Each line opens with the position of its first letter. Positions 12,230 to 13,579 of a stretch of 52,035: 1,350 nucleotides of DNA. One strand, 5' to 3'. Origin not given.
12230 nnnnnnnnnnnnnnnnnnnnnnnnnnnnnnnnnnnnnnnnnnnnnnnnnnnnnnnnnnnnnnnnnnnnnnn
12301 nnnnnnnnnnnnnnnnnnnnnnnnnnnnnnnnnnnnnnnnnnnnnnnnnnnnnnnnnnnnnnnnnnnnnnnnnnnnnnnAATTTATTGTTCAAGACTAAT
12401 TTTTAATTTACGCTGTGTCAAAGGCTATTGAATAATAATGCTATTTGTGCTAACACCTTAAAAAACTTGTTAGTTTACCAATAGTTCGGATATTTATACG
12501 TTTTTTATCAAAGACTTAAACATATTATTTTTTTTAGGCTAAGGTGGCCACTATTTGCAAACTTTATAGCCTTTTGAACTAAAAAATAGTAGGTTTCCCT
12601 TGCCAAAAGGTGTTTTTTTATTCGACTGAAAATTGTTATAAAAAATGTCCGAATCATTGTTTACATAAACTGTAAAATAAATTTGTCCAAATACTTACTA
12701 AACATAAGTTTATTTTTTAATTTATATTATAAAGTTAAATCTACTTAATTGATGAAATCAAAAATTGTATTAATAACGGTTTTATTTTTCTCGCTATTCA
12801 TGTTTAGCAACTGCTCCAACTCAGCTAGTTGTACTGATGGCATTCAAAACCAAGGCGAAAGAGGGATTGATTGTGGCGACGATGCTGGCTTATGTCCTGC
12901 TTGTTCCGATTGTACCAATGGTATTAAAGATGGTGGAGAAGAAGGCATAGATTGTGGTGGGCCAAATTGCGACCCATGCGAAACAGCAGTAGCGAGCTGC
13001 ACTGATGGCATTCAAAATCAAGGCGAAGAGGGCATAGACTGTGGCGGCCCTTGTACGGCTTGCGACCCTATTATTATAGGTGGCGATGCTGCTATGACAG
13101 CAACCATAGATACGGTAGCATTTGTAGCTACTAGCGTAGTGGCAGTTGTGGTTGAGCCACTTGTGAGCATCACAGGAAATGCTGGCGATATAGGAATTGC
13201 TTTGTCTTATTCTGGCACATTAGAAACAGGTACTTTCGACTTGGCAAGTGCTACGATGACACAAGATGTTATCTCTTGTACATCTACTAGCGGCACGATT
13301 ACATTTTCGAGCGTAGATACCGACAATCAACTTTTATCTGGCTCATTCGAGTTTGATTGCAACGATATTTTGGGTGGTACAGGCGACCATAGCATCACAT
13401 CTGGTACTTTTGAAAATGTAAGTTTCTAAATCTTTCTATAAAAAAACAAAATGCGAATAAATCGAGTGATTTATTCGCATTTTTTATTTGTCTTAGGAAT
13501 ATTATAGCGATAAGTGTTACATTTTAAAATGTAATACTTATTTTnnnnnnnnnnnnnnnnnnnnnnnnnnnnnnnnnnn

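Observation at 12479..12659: Novel MITE-like family of about 180 bp with 17-bp terminal inverted repeats, present in three copies in 52 kb.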

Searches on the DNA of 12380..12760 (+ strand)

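Call 11: search_rna_families(source=window, start=12380, end=12760, threshold=evalue, max_evalue=10)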
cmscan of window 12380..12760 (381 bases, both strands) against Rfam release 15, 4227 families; matches with E-value up to 10: 4.
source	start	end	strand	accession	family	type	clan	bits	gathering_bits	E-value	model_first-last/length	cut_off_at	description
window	12646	12717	+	RF02428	SpF11_sRNA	Gene; sRNA;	-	20.6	54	0.94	1-95/95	no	Streptococcus sRNA SpF11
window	12433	12473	-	RF03752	MIR5292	Gene; miRNA;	-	18.3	105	1.2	1-94/94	no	MIR5292 microRNA precursor family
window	12497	12614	+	RF03955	MIR2934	Gene; miRNA;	-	14.2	100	10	1-113/113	no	MIR2934 microRNA precursor family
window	12562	12588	-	RF02032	GOLLD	Gene;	-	9.9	150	2.5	14-40/416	no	Giant, ornate, lake- and Lactobacillales-derived (GOLLD) RNA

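Call 70: search_dna_similar(query=window:12479-12659:+, collection=plasmids, mode=distant, max_evalue=0.01, max_rows=10)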
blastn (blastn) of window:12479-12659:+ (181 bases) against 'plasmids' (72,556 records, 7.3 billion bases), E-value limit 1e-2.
No match.

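Call 71: search_dna_similar(query=window:12479-12659:+, collection=phages, mode=distant, max_evalue=0.01, max_rows=10)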
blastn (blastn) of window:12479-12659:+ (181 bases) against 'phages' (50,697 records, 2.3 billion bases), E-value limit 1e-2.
No match.

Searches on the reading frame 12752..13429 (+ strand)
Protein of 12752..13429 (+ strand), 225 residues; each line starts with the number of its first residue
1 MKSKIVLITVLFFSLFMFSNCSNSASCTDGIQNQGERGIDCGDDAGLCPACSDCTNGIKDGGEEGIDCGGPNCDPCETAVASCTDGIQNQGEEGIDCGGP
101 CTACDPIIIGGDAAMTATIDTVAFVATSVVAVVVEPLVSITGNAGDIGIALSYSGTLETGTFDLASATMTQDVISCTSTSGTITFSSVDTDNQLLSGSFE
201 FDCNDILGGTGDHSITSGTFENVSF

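Call 59: find_encoding_contigs(protein=window:12752-13429:+, flank=10000, max_places=6)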
Protein window:12752-13429:+ (225 aa): no gene with exactly this product is on record in the collection.

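Call 64: search_protein_families(library=pfam, proteins=[window:12752-13429:+], max_evalue=0.001)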
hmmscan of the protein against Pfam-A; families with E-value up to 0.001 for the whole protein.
window:12752-13429:+ (225 aa): 1 family
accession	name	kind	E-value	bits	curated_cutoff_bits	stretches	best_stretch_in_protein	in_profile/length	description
PF19765.4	DUF6252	-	1e-06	29.4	27.2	1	113-223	3-123/124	Family of unknown function (DUF6252)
